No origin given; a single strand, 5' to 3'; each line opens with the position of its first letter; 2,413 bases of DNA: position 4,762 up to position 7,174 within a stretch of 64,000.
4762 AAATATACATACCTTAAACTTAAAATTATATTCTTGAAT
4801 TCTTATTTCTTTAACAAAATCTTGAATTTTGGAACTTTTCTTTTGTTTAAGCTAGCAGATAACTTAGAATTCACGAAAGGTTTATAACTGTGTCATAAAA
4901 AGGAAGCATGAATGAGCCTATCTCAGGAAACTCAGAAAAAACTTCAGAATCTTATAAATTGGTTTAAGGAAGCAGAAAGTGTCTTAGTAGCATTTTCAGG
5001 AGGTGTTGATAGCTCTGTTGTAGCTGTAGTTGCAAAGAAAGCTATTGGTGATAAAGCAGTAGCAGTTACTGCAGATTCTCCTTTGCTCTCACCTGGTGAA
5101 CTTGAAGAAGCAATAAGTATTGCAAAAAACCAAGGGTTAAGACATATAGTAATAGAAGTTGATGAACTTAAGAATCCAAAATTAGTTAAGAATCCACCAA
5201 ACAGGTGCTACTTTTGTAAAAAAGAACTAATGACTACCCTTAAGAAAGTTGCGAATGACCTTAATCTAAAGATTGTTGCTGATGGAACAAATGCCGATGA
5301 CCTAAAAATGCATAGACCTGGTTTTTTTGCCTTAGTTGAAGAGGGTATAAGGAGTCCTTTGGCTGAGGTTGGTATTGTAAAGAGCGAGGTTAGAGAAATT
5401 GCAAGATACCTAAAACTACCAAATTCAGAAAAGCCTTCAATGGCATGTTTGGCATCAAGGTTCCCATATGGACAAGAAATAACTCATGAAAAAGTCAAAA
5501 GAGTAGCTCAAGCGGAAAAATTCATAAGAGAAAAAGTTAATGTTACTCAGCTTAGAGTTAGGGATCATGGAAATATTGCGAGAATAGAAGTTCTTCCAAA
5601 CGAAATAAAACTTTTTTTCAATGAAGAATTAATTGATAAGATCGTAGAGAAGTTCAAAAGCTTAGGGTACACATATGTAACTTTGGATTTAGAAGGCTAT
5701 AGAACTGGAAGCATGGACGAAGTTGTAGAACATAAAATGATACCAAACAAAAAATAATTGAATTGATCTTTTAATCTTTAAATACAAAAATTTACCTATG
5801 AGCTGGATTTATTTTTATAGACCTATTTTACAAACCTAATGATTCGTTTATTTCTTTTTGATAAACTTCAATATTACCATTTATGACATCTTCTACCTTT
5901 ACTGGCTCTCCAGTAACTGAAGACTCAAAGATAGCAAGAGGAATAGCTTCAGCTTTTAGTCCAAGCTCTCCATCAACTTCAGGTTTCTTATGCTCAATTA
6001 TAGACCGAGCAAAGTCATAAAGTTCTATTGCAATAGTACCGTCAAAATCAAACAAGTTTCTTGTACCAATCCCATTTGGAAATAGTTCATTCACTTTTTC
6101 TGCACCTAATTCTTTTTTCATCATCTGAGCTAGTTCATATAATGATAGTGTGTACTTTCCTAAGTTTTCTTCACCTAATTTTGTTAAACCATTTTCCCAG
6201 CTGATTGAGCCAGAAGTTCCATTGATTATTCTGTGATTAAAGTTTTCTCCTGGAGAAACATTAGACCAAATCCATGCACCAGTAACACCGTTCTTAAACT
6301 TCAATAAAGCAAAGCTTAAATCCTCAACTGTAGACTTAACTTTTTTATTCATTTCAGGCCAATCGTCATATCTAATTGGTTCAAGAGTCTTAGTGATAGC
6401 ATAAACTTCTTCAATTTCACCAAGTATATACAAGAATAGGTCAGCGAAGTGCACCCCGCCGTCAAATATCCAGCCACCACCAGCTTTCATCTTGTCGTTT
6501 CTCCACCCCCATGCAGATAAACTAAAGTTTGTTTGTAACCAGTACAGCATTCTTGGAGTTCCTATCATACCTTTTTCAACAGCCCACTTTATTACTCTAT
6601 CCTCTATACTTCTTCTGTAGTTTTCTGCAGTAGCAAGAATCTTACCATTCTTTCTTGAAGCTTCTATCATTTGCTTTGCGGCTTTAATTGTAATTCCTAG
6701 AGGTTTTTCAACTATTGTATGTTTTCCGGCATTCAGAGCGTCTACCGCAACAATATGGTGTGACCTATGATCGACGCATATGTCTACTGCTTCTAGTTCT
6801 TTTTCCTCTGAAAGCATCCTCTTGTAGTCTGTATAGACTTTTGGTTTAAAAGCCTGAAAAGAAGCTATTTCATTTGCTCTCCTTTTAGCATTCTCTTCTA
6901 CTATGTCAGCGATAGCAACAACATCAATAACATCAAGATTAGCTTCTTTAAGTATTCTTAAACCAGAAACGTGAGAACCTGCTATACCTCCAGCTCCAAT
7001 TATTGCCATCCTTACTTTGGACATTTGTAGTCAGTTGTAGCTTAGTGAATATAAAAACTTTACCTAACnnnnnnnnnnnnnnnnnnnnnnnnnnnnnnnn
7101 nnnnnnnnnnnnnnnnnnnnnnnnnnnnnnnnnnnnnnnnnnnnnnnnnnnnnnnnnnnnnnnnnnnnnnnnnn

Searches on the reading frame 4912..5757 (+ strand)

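Call 3: search_protein_families(library=pfam, proteins=[window:4912-5757:+], max_evalue=0.01)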
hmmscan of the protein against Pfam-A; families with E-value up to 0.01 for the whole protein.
window:4912-5757:+ (281 aa): 6 families
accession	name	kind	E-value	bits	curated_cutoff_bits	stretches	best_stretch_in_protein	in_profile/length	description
PF02540.23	NAD_synthase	-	1.1e-10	41.5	21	1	19-172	16-171/242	NAD synthase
PF06508.19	QueC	-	4.4e-06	26.8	22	1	24-88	2-65/210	Queuosine biosynthesis protein QueC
PF24167.1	DUF7411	-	3.2e-05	24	28.7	1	24-130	3-107/194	Family of unknown function (DUF7411)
PF00733.27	Asn_synthase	-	0.00035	20.8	21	1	23-85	19-81/354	Asparagine synthase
PF03054.22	tRNA_Me_trans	-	0.0012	19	20.6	0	23-45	2-24/202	tRNA methyl transferase HUP domain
PF00764.25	Arginosuc_synth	-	0.0047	17.4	27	1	24-81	2-59/162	Arginosuccinate synthase N-terminal HUP domain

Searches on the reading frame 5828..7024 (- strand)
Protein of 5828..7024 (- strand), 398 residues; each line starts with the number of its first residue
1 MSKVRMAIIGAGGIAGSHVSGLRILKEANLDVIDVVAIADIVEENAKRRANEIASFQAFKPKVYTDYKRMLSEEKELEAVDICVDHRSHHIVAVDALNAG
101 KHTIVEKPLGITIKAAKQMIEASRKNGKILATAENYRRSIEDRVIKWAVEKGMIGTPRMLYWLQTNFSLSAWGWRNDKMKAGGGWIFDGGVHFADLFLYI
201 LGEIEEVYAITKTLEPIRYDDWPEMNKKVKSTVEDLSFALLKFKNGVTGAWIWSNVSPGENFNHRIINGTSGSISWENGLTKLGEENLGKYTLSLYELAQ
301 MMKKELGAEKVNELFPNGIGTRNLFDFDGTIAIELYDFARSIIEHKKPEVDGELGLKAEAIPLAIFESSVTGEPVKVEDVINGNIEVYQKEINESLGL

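Call 3: search_protein_families(library=pfam, proteins=[window:5828-7024:-], max_evalue=0.01)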
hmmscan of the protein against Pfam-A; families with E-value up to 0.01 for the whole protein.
window:5828-7024:- (398 aa): 3 families
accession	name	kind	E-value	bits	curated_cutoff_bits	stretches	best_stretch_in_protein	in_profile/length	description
PF22725.1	GFO_IDH_MocA_C3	-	3.3e-21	76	27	1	145-274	4-123/124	GFO/IDH/MocA C-terminal domain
PF01408.29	GFO_IDH_MocA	-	1.3e-19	71.5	24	1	4-131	1-117/120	Oxidoreductase family, NAD-binding Rossmann fold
PF02894.22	GFO_IDH_MocA_C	-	1.4e-17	64.7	22.9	1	148-377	3-218/218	Oxidoreductase family, C-terminal alpha/beta domain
